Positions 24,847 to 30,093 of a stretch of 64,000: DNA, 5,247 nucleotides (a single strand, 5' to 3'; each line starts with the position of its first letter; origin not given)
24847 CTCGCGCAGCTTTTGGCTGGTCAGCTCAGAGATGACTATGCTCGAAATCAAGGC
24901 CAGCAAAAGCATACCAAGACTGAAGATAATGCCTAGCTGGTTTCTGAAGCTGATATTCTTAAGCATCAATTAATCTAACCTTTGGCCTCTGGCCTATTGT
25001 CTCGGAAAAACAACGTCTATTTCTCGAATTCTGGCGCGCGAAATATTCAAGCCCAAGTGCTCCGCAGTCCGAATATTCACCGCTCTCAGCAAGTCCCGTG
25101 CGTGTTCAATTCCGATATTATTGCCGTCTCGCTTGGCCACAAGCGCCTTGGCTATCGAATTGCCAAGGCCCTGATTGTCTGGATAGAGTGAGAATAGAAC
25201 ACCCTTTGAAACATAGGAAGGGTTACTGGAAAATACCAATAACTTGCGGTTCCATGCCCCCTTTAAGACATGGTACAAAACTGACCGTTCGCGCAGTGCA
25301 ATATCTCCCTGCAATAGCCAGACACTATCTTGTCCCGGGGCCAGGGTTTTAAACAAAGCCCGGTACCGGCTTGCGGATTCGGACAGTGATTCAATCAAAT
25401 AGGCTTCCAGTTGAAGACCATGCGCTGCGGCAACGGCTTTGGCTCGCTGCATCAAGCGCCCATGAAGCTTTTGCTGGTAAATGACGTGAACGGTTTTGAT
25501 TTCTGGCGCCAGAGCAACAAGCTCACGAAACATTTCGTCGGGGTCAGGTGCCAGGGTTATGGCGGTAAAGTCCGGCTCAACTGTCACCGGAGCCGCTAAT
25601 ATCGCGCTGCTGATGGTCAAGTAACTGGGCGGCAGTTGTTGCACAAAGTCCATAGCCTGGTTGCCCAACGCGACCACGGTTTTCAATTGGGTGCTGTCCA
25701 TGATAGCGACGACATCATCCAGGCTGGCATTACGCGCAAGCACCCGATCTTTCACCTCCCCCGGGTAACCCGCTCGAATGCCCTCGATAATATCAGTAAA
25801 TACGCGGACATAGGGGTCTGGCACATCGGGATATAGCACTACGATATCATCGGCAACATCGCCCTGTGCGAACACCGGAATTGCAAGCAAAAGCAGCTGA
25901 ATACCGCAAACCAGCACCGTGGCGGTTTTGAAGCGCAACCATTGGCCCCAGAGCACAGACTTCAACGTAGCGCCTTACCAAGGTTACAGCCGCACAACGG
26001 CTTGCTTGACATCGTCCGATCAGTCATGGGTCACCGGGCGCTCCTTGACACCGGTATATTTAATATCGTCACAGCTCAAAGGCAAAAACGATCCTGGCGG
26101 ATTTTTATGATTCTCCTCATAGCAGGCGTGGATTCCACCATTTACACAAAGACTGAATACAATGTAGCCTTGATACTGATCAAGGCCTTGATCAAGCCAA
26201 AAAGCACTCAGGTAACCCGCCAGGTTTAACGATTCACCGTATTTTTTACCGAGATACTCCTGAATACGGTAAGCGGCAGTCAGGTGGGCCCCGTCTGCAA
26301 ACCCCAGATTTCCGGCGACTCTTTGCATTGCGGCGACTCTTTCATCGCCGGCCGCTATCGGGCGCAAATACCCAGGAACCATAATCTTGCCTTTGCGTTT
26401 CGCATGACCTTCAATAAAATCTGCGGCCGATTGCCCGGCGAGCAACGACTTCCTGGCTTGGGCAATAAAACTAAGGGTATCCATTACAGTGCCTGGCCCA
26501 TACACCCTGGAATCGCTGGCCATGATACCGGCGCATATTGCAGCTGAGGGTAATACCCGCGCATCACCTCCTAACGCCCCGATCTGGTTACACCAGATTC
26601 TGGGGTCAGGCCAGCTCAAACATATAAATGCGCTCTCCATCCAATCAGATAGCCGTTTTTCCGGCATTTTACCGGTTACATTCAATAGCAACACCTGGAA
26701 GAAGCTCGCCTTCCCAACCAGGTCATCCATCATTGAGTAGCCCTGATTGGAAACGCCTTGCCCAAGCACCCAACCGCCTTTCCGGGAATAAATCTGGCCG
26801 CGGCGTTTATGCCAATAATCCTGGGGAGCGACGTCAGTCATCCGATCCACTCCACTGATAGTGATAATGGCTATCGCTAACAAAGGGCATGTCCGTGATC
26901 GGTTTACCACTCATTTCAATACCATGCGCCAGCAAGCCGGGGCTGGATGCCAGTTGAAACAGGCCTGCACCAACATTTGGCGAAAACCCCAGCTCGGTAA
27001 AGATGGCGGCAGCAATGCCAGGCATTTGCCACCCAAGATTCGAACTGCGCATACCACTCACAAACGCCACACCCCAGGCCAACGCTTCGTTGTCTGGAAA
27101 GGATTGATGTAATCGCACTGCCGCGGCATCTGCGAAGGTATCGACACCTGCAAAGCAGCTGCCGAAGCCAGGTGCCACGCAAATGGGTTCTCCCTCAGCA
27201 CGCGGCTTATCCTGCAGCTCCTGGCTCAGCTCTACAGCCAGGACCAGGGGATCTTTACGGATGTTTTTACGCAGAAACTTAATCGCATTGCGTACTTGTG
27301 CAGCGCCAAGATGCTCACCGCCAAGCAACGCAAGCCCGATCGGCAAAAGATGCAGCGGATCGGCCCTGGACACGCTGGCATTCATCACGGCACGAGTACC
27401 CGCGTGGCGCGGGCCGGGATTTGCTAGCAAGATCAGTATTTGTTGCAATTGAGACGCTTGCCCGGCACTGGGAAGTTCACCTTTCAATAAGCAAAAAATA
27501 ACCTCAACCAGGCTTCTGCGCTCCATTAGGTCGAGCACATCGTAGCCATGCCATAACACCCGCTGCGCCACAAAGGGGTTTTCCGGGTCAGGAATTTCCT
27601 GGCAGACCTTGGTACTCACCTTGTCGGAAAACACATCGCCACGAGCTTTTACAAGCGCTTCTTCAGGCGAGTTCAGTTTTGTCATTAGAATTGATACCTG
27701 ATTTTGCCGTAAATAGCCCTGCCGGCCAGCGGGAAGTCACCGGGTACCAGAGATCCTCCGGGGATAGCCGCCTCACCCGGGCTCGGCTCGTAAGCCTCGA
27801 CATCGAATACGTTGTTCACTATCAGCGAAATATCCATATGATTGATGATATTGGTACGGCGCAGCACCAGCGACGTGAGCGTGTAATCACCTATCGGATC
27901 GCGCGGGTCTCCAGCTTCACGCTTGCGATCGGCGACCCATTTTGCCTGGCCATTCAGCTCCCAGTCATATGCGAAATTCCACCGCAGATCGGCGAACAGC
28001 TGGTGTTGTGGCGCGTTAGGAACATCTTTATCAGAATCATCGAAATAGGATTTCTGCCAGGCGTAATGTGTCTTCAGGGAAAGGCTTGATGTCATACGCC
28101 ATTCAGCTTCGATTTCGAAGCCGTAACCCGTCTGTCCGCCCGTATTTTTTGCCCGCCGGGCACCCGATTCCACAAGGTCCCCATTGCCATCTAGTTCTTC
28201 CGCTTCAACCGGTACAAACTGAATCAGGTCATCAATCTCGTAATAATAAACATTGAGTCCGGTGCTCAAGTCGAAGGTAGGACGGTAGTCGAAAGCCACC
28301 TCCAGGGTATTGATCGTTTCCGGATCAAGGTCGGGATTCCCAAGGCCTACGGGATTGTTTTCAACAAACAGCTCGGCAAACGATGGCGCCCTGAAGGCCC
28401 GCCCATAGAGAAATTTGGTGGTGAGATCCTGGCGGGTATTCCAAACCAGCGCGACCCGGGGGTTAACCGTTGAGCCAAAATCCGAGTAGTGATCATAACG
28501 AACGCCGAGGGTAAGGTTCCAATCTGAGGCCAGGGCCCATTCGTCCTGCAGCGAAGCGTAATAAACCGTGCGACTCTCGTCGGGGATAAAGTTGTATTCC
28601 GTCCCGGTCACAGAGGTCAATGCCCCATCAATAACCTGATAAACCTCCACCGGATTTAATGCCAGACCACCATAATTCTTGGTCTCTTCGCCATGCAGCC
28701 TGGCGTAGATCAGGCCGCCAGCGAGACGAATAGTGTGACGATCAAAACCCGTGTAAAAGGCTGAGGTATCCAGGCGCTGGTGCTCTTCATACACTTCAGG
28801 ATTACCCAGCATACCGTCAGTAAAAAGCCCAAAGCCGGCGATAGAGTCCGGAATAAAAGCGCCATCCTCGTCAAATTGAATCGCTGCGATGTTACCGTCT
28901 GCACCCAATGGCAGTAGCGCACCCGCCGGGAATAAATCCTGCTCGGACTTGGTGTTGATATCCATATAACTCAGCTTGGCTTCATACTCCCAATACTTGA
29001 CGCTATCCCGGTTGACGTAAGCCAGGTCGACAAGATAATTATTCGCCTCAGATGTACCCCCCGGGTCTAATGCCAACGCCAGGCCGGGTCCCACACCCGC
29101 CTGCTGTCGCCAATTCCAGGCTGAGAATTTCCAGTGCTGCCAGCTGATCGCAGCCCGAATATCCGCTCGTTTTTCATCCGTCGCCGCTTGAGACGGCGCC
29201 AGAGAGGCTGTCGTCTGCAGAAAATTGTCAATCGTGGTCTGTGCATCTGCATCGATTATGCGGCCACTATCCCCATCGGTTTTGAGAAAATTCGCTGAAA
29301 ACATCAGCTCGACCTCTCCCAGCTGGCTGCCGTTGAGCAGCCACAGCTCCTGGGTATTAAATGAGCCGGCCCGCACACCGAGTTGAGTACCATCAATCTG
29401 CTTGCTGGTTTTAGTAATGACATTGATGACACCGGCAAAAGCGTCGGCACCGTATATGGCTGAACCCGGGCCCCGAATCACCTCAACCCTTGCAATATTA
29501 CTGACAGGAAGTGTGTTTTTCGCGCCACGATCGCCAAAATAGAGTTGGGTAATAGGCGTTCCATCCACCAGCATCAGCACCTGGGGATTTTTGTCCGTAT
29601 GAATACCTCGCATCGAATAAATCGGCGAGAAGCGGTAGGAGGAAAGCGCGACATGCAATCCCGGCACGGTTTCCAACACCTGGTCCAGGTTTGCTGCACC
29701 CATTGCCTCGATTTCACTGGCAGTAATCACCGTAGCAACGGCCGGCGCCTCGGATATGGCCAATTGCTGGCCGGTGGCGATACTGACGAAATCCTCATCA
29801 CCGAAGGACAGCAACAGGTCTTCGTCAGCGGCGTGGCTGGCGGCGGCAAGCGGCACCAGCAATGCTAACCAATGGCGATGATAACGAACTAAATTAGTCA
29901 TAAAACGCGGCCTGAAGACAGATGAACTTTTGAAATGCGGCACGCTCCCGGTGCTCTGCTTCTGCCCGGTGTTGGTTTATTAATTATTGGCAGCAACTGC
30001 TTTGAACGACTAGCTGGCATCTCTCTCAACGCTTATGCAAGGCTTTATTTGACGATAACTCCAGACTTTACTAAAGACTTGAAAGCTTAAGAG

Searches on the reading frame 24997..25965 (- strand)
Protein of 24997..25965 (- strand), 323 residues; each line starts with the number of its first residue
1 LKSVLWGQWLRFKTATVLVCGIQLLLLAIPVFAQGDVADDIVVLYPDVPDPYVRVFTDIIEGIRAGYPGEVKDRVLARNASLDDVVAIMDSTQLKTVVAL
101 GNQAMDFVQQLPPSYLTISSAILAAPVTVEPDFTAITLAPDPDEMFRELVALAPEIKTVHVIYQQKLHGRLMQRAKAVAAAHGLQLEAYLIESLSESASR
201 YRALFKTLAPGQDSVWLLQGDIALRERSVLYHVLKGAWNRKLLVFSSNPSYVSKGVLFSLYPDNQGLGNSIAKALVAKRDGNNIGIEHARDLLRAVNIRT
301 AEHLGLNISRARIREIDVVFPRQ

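Call 9: search_protein_families(library=pfam, proteins=[window:24997-25965:-], max_evalue=0.01)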
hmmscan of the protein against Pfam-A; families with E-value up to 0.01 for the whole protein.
window:24997-25965:- (323 aa): 1 family
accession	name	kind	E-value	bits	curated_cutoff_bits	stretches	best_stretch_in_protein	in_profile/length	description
PF04392.18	ABC_sub_bind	-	3.9e-06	26.8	25.9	1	151-309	126-282/293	ABC transporter substrate binding protein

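Call 20: search_protein_families(library=ncbifam, proteins=[window:24997-25965:-], max_evalue=0.001)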
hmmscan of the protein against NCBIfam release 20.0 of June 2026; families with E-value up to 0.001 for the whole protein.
window:24997-25965:- (323 aa): 1 family
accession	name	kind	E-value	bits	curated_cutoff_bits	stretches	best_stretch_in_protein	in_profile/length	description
NF041285.1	ABC_SBP_TrpX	equivalog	1e-06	28.1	390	1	151-313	157-318/322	tryptophan ABC transporter substrate-binding protein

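Call 28: search_solved_structures(query=window:24997-25965:-, max_evalue=1, show_alignments=1)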
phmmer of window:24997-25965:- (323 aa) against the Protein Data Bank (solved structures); distinct sequences matched with E-value up to 1: 6.
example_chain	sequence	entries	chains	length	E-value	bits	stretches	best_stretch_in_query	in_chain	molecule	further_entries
3lkv_A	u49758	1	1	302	9.4e-06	28.3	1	141-312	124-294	uncharacterized CONSERVED DOMAIN PROTEIN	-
8wgk_A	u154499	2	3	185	0.0002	23.9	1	117-278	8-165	ABC-type uncharacterized transport system periplasmic component-like protein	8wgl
5z6v_A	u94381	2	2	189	0.0002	23.9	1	117-278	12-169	ABC-type uncharacterized transport system periplasmic component-like protein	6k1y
8wxm_A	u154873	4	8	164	0.0013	21.3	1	149-279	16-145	ABC-type uncharacterized transport system periplasmic component-like protein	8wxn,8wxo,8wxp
6k1w_A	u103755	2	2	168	0.0013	21.3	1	149-279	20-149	ABC-type uncharacterized transport system periplasmic component-like protein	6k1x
4lcb_A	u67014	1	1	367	0.59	12.5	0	54-101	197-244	Cell division protein CdvC, Vps4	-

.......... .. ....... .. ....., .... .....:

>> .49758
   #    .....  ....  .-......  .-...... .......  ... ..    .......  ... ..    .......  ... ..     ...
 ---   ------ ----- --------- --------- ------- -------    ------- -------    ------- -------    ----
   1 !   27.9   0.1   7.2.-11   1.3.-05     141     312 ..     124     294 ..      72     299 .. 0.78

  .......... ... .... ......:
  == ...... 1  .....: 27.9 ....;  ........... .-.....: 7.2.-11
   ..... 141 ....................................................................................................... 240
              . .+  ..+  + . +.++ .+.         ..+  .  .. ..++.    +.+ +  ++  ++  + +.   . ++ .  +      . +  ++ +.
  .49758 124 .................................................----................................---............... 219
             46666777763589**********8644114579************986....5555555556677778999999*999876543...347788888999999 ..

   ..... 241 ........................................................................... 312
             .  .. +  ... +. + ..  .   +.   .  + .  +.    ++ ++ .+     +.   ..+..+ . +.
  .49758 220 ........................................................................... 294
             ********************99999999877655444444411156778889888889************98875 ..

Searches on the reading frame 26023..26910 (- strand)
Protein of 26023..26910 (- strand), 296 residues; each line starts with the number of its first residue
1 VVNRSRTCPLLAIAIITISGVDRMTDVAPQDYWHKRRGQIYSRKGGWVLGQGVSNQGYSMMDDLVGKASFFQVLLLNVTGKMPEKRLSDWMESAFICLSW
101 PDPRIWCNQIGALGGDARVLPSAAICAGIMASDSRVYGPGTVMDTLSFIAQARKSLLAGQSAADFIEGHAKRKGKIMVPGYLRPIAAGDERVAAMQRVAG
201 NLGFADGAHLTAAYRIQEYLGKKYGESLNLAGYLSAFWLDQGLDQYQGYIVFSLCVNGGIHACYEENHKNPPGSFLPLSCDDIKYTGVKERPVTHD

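Call 9: search_protein_families(library=pfam, proteins=[window:26023-26910:-], max_evalue=0.01)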
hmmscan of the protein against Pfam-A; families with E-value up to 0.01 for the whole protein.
window:26023-26910:- (296 aa): 0 families

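Call 20: search_protein_families(library=ncbifam, proteins=[window:26023-26910:-], max_evalue=0.001)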
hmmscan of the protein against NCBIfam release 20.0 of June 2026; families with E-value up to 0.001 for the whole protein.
window:26023-26910:- (296 aa): 5 families
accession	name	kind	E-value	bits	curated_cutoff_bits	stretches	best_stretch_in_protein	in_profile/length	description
NF004868.0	PRK06224.1-5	subfamily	9.3e-13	47.8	193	1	51-273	16-241/260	citryl-CoA lyase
NF004866.0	PRK06224.1-3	subfamily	2.3e-12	46.6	245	1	53-293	31-269/275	citryl-CoA lyase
NF004869.0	PRK06224.1-6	subfamily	1.7e-10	40.7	212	1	56-293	20-256/263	citryl-CoA lyase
NF004864.0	PRK06224.1-1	equivalog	6.7e-07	28.6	261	1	53-293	29-275/278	citryl-CoA lyase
NF004867.0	PRK06224.1-4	equivalog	0.00043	19.4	409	0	56-276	23-242/261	citryl-CoA lyase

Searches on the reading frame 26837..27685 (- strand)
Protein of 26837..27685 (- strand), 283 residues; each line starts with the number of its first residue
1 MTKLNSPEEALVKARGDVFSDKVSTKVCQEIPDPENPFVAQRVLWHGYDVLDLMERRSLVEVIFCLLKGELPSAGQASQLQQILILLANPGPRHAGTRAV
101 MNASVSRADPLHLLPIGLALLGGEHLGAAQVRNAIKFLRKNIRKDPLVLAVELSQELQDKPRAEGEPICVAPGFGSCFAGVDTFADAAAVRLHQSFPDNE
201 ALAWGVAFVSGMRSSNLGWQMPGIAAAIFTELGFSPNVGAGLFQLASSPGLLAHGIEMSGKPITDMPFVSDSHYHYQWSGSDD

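Call 9: search_protein_families(library=pfam, proteins=[window:26837-27685:-], max_evalue=0.01)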
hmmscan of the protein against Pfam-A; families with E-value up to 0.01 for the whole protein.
window:26837-27685:- (283 aa): 1 family
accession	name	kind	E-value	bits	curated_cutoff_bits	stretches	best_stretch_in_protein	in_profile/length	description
PF00285.26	Citrate_synt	-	1.3e-08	34.7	27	1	41-126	20-103/357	Citrate synthase, C-terminal domain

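Call 20: search_protein_families(library=ncbifam, proteins=[window:26837-27685:-], max_evalue=0.001)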
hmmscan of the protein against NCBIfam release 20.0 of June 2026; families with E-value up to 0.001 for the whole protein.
window:26837-27685:- (283 aa): 13 families
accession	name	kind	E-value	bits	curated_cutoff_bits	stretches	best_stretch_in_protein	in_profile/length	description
NF004864.0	PRK06224.1-1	equivalog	1.8e-16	60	261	1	42-261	28-251/278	citryl-CoA lyase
NF004869.0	PRK06224.1-6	subfamily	6.6e-16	58.4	212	1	45-276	19-248/263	citryl-CoA lyase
NF004866.0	PRK06224.1-3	subfamily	2.3e-12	46.6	245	1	41-257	29-242/275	citryl-CoA lyase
NF004868.0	PRK06224.1-5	subfamily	2.7e-08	33.2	193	0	42-129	17-105/260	citryl-CoA lyase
NF041157.1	Cit_synThplmales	equivalog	9.3e-06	25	590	0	45-84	30-69/377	citrate synthase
NF004865.0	PRK06224.1-2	equivalog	6e-05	22.7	323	0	44-128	24-106/265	citryl-CoA lyase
TIGR01798.1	cit_synth_I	equivalog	0.00014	20.7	485.15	0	43-82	56-95/412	citrate synthase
NF004126.0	PRK05614.1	equivalog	0.00015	20.3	505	0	43-82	69-108/430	citrate synthase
NF010636.0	PRK14033.1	equivalog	0.00017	20.5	479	1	43-128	33-115/376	bifunctional 2-methylcitrate synthase/citrate synthase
TIGR01800.1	cit_synth_II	subfamily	0.00025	19.9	421.3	1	43-122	23-99/368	2-methylcitrate synthase/citrate synthase II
NF010640.0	PRK14037.1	subfamily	0.00062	18.8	504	0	45-83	30-68/377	citrate synthase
NF009004.0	PRK12349.1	equivalog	0.00069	18.5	508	0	41-84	29-72/372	citrate synthase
NF009006.1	PRK12351.1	equivalog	0.00089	17.7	550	0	44-123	31-107/376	bifunctional 2-methylcitrate synthase/citrate synthase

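Call 68: search_solved_structures(query=window:26837-27685:-, max_evalue=0.01)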
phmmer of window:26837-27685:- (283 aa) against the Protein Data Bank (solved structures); distinct sequences matched with E-value up to 0.01: 9.
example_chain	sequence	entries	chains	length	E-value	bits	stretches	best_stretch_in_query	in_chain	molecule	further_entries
6hxp_A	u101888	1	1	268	4.3e-11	46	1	43-268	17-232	Citryl-CoA lyase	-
2h12_A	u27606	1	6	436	0.00032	23.5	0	43-90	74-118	Citrate synthase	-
6zu0_A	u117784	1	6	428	0.0018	21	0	43-80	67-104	Citrate synthase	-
4xgh_A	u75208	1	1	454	0.0018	21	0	43-79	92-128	Citrate synthase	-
6qcl_A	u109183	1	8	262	0.0018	21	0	45-144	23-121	ATP-citrate lyase alpha-subunit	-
6nzy_A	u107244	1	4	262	0.0018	21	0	45-144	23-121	ATP-citrate lyase alpha-subunit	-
6hxn_A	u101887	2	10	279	0.0021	20.7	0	45-144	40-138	ATP-citrate lyase alpha-subunit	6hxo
1vgm_A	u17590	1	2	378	0.0042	19.8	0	45-84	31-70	378aa long hypothetical citrate synthase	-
3o8j_A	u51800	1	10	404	0.009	18.7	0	45-122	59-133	2-methylcitrate synthase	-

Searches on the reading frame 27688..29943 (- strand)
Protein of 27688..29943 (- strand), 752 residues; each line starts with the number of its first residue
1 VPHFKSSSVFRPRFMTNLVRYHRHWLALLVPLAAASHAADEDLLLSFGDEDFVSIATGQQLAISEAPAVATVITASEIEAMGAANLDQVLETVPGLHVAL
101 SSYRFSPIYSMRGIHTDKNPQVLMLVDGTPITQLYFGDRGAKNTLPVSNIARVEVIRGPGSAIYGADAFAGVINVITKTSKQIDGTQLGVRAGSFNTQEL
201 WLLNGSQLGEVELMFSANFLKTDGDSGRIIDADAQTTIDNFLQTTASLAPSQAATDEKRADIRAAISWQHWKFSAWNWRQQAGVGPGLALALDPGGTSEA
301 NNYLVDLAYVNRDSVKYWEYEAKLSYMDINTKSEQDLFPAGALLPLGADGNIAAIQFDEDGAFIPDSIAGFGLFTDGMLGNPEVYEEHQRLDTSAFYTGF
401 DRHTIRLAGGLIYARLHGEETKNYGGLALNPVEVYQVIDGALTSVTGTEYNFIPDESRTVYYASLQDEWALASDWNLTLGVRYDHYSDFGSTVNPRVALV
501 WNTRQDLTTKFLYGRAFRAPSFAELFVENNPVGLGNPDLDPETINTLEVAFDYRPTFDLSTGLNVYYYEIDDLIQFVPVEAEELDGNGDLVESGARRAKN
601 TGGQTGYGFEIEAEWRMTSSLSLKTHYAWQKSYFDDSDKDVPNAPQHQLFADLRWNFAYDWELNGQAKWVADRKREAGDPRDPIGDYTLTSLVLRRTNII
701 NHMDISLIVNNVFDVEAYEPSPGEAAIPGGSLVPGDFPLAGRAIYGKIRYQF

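Call 9: search_protein_families(library=pfam, proteins=[window:27688-29943:-], max_evalue=0.01)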
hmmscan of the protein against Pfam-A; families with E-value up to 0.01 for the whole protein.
window:27688-29943:- (752 aa): 6 families
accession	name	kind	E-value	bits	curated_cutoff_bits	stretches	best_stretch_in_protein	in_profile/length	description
PF00593.30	TonB_dep_Rec_b-barrel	-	2.2e-41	143.6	27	1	302-712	60-436/436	TonB dependent receptor-like, beta-barrel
PF07715.20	Plug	-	7.2e-24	84.8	23.9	1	64-172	3-107/107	TonB-dependent Receptor Plug Domain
PF14905.12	OMP_b-brl_3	-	6.5e-14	52.2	27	1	432-714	88-375/408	Outer membrane protein beta-barrel family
PF11854.14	MtrB_PioB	-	4.4e-06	26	23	1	501-669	242-397/635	Putative outer membrane beta-barrel porin, MtrB/PioB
PF25183.1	OMP_b-brl_4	-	0.00048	19.1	30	1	401-491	297-398/838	Outer membrane beta barrel domain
PF25222.1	DUF7840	-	0.0014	18.7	27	0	600-673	143-210/224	Domain of unknown function (DUF7840)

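Call 20: search_protein_families(library=ncbifam, proteins=[window:27688-29943:-], max_evalue=0.001)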
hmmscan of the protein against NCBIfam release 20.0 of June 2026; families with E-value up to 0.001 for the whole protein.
window:27688-29943:- (752 aa): 32 families (the best 25 are shown)
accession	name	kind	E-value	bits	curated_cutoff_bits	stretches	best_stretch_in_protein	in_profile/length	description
TIGR01785.1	TonB-hemin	subfamily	7.7e-50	170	316.85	2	453-752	358-677/677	TonB-dependent heme/hemoglobin receptor family protein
TIGR01786.1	TonB-hemlactrns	subfamily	5.1e-46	157.3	323.75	2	446-752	383-719/719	TonB-dependent hemoglobin/transferrin/lactoferrin family receptor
NF010010.0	PRK13483.1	equivalog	7.7e-43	146.4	927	2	454-663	365-582/660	ligand-gated channel protein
TIGR01783.1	TonB-siderophor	subfamily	6.5e-42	144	223.5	2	443-752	340-649/649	TonB-dependent siderophore receptor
NF053590.1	TonB_dep_TOL0244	equivalog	4.7e-41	141.1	645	2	59-198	21-160/604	TOL_0244 family TonB-dependent receptor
TIGR01779.1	TonB-B12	equivalog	2.3e-40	138.7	599.7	2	31-224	15-201/614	TonB-dependent vitamin B12 receptor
NF007926.1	PRK10641.1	equivalog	4.8e-32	111.3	836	2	48-224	26-199/617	TonB-dependent vitamin B12 receptor BtuB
NF010038.0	PRK13513.1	equivalog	6.6e-31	107.5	942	2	24-182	9-169/659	ligand-gated channel protein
NF007478.2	PRK10064.1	equivalog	1.1e-29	103.2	745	2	49-181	30-161/663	catecholate siderophore receptor CirA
NF050067.1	TonBEntbctnRecCfrA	equivalog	2.4e-28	98.9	1200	2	49-189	27-169/698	TonB-dependent ferric enterobactin receptor CfrA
NF010012.0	PRK13486.1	equivalog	3.1e-25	88.6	924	2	456-676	383-594/696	TonB-dependent receptor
NF010011.0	PRK13484.1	equivalog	3.2e-23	81.9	1197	2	50-181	31-162/682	IreA family TonB-dependent siderophore receptor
NF010048.1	PRK13524.1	subfamily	1.3e-21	76.8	493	2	65-269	53-269/744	FepA family TonB-dependent siderophore receptor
NF010051.0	PRK13528.1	subfamily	3.4e-18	65.3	583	2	49-182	34-176/727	FepA family TonB-dependent siderophore receptor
NF041535.1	TonB_rec_PqqU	equivalog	8.8e-18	63.9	1200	2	58-224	8-182/676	TonB-dependent receptor PqqU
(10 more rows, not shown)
